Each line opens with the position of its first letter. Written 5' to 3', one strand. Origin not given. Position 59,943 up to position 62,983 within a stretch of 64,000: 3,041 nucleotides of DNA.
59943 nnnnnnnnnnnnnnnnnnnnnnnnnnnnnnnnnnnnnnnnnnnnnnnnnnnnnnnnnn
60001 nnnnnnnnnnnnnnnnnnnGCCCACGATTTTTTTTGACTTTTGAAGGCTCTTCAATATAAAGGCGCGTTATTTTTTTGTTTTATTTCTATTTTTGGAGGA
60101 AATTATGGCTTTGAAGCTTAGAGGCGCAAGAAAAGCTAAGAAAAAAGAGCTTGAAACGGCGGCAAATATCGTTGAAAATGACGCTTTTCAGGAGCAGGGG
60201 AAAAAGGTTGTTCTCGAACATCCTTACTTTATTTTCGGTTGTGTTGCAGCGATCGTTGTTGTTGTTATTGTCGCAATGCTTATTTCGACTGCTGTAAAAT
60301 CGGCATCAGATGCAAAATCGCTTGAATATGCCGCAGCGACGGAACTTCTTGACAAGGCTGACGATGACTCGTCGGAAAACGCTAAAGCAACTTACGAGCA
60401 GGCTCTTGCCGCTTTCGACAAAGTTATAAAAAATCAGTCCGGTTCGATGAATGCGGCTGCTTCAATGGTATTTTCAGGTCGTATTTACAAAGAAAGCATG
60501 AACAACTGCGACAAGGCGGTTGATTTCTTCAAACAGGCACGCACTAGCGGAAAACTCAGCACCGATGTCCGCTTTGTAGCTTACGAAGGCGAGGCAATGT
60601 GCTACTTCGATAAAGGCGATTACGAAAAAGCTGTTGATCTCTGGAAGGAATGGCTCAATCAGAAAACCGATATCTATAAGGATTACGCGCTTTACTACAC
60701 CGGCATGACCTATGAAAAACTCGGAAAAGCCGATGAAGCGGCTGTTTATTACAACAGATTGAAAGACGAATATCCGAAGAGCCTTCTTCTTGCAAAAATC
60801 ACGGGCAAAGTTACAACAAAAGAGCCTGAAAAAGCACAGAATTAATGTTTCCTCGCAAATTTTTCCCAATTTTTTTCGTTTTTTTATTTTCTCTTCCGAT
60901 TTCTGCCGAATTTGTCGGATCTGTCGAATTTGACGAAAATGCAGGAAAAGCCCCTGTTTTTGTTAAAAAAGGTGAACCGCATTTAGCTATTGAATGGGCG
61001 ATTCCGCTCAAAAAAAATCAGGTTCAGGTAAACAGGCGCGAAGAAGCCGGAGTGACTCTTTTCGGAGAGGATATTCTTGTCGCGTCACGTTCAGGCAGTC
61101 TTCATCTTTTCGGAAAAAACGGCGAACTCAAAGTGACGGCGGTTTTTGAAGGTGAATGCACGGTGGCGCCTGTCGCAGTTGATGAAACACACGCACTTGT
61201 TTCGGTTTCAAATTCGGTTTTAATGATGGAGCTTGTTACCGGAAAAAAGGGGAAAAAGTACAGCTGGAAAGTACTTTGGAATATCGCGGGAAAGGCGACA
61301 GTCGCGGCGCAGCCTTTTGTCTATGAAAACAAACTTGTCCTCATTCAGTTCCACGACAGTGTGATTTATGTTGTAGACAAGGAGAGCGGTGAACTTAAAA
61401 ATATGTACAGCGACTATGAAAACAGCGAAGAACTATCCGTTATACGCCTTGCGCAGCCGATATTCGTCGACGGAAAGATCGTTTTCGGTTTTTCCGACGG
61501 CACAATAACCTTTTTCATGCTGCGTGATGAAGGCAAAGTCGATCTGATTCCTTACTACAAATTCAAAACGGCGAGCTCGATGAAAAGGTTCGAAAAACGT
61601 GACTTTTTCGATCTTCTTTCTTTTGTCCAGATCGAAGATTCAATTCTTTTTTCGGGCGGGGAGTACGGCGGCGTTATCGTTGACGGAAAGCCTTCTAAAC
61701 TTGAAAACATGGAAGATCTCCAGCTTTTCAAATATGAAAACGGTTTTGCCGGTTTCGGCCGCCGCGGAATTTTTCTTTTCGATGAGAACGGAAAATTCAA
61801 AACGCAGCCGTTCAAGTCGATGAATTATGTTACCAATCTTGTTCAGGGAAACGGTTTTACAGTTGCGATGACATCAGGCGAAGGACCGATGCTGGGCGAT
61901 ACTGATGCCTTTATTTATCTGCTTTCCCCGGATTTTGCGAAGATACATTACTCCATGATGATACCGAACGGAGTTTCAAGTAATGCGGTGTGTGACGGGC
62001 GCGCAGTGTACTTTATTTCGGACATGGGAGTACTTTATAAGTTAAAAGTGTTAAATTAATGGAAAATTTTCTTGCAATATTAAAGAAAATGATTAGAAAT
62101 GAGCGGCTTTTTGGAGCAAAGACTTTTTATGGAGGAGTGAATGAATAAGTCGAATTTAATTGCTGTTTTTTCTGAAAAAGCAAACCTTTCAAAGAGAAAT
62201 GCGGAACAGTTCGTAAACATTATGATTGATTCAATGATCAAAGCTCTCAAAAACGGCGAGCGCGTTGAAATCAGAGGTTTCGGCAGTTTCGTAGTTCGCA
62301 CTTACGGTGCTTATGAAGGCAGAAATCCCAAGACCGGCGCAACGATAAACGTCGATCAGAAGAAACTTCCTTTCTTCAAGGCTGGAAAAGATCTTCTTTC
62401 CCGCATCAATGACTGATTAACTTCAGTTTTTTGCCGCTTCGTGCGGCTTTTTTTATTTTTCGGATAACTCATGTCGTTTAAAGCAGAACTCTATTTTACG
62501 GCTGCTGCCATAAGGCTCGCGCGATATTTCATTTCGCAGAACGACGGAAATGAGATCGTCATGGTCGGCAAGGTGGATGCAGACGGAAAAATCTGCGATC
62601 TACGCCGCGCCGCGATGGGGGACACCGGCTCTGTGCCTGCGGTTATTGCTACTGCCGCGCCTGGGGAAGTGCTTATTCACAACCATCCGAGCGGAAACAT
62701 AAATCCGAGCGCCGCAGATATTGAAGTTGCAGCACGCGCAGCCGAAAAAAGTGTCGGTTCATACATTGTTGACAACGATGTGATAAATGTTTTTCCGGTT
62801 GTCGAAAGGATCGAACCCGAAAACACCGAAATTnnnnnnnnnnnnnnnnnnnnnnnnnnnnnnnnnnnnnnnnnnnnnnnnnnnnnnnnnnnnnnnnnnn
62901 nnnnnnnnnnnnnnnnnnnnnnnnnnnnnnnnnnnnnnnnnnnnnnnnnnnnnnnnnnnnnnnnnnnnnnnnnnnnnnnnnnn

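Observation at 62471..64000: RadC-like JAB/MPN domain fused to the N-terminus of a DinG-family helicase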

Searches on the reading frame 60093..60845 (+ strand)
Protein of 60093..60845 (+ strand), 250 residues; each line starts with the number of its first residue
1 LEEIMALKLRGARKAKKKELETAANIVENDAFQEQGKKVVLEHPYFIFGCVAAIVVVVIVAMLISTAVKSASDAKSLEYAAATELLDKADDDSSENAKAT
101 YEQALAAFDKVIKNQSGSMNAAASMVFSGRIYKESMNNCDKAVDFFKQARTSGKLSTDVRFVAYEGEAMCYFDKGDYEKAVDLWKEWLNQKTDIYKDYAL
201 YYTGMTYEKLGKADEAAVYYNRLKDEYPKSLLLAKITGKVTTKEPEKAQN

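Call 60: search_protein_families(library=pfam, proteins=[window:60093-60845:+], max_evalue=0.001)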
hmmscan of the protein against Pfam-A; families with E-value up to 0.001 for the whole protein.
window:60093-60845:+ (250 aa): 9 families
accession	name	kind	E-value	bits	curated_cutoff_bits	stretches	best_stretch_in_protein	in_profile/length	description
PF13174.12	TPR_6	-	1e-14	54.5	26.3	1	198-230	1-33/33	Tetratricopeptide repeat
PF13424.12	TPR_12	-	1.2e-09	38.6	30.1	0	163-222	5-70/77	Tetratricopeptide repeat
PF00515.34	TPR_1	-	1.7e-08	34.4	27.8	0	163-185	3-25/34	Tetratricopeptide repeat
PF07719.23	TPR_2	-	2.3e-07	30.8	27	0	198-229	2-33/34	Tetratricopeptide repeat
PF13432.12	TPR_16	-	2.9e-07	31.2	32.7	0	199-229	33-63/65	Tetratricopeptide repeat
PF13181.12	TPR_8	-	4.6e-07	29.9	25.7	0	204-225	8-29/34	Tetratricopeptide repeat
PF13428.12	TPR_14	-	1.4e-06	28.8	23.5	0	200-233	4-37/44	Tetratricopeptide repeat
PF14559.12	TPR_19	-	0.00022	21.9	25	0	140-193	8-57/68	Tetratricopeptide repeat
PF12895.13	ANAPC3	-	0.00071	20.2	27.2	0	168-219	30-78/82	Anaphase-promoting complex, cyclosome, subunit 3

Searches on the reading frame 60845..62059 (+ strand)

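Call 60: search_protein_families(library=pfam, proteins=[window:60845-62059:+], max_evalue=0.001)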
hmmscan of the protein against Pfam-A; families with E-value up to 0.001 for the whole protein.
window:60845-62059:+ (404 aa): 2 families
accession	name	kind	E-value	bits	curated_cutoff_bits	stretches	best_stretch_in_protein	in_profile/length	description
PF13360.13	PQQ_2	-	4e-09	36.9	27.6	1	142-228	54-137/233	Outer membrane protein assembly factor BamB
PF13570.13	Beta-prop_ACSF4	-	1.3e-08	35.1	133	1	71-219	182-322/329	Beta-alanine-activating enzyme, beta-propeller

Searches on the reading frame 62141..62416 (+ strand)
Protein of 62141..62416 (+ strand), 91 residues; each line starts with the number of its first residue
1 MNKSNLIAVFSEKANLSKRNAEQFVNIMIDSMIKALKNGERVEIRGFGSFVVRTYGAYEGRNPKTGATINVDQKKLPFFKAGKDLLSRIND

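Call 60: search_protein_families(library=pfam, proteins=[window:62141-62416:+], max_evalue=0.001)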
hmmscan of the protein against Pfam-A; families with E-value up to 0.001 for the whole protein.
window:62141-62416:+ (91 aa): 3 families
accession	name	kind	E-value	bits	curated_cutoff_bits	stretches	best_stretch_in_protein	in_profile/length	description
PF00216.26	Bac_DNA_binding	-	7e-29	100.4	22.4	1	1-90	1-90/90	Bacterial DNA-binding protein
PF18175.6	HU-CCDC81_bac_2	-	0.00033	20.9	35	1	6-58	3-55/70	CCDC81-like prokaryotic HU domain 2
PF18291.6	HU-HIG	-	0.0005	20.6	26.2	1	12-89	43-118/125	HU domain fused to wHTH, Ig, or Glycine-rich motif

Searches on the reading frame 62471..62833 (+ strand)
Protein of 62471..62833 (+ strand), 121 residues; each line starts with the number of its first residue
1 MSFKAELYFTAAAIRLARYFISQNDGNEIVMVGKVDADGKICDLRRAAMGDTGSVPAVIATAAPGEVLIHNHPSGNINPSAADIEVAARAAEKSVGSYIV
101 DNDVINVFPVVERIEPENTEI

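Call 4: search_protein_families(library=pfam, proteins=[window:62471-62830:+], max_evalue=1)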
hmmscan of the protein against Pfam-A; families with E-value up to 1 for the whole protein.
window:62471-62830:+ (120 aa): 2 families
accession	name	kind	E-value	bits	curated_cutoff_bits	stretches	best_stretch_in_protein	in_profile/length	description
PF04002.20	RadC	-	9.1e-08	32.5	22.1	1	57-92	58-93/121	RadC-like JAB domain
PF14464.11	Prok-JAB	-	0.04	14.2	25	1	67-103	70-103/114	Prokaryotic homologs of the JAB domain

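Call 5: search_protein_families(library=ncbifam, proteins=[window:62471-62830:+], max_evalue=1)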
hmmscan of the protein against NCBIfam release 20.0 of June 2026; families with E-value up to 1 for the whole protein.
window:62471-62830:+ (120 aa): 2 families
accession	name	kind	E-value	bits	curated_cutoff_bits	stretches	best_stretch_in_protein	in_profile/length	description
NF000642.1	PRK00024.1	equivalog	1.3e-06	28.2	180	1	58-91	149-182/212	RadC family protein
TIGR00608.1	radc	subfamily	2.4e-05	24.2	133.85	1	58-90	155-187/218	RadC family protein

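Call 20: search_solved_structures(query=A2, max_evalue=1, show_alignments=3)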
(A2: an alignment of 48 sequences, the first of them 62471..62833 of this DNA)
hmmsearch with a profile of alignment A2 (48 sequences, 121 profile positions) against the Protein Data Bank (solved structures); distinct sequences matched with E-value up to 1: 5.
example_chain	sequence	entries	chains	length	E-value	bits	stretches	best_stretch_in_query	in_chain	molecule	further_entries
2qlc_A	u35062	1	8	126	1.2e-07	34.5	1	56-92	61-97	DNA repair protein radC homolog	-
1oi0_A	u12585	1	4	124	0.046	16.5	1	69-95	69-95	HYPOTHETICAL PROTEIN AF2198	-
1r5x_A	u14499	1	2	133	0.053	16.3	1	69-95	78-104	AfJAMM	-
3ur1_C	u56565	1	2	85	0.25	14.1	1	87-108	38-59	Methyl-accepting chemotaxis protein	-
4jpb_B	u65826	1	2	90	0.28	14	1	87-108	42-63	Methyl-accepting chemotaxis protein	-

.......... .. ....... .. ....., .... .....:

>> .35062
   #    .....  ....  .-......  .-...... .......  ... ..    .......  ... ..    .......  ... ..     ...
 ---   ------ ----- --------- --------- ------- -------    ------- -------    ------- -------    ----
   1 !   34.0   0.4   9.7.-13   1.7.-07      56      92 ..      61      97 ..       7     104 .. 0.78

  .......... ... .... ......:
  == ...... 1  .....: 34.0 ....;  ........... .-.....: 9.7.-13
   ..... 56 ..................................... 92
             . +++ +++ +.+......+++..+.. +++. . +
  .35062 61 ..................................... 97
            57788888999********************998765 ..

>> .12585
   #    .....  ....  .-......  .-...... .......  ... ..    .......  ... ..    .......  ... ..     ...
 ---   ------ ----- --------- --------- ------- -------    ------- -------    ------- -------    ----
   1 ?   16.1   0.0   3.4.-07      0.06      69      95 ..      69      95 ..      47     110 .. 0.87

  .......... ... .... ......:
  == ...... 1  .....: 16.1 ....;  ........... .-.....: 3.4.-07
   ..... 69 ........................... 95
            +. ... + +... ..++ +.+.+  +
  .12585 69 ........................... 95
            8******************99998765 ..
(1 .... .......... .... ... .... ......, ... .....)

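Call 28: predict_structure(alignment_id=A2)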
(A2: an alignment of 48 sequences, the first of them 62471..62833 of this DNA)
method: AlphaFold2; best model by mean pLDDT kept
length: 121 residues; sequences in the alignment: 48
mean_pLDDT: 93.1   pTM: 0.86
mean pLDDT of the five models: 93.1, 90.9, 88.2, 87.3, 85.1
residues with pLDDT >= 90: 100; 70-90: 18; 50-70: 3; < 50: 0
segments of 3 or more residues with pLDDT < 50: none
pLDDT, mean of each block of 10 residues (from residue 1): 93 98 96 95 96 85 95 93 95 96 97 81 56
secondary structure, 60 per line:
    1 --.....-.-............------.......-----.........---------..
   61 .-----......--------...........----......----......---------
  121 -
elements in order: H11-22 E29-35 E41-49 E67-72 H81-91 E96-101 E106-111

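Call 50: search_protein_representatives(alignment_id=A2)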
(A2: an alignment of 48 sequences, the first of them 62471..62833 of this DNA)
Query: 48 sequences, 121 profile positions. Proteins with E-value up to 0.001 (for the whole library): 2386; up to 1e-10: 571; up to 1e-30: 215. The best 150 are listed.
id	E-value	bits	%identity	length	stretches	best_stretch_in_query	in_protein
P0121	1.1e-42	160.6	-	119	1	6-119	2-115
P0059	1.9e-42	159.8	-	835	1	2-120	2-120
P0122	9.6e-42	157.6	-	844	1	4-118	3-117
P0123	2.7e-41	156.1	-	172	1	7-120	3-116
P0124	3.1e-41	155.9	-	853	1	3-119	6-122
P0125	4.5e-41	155.4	-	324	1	4-116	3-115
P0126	9.1e-41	154.4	-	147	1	9-120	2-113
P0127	9.3e-41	154.4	-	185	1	5-119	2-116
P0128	3.6e-40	152.5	-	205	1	7-118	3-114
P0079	6.2e-40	151.7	-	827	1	7-119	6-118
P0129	7.4e-40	151.5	-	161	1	4-119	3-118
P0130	1.4e-39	150.5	-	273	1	3-118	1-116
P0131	1.6e-39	150.4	-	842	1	2-117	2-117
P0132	1.9e-39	150.2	-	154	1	4-116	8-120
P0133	2.7e-39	149.7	-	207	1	4-119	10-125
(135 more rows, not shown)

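Call 59: search_protein_families(library=padloc, proteins=[window:62471-62833:+], max_evalue=0.01)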
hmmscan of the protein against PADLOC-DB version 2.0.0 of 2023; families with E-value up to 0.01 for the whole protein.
window:62471-62833:+ (121 aa): 0 families
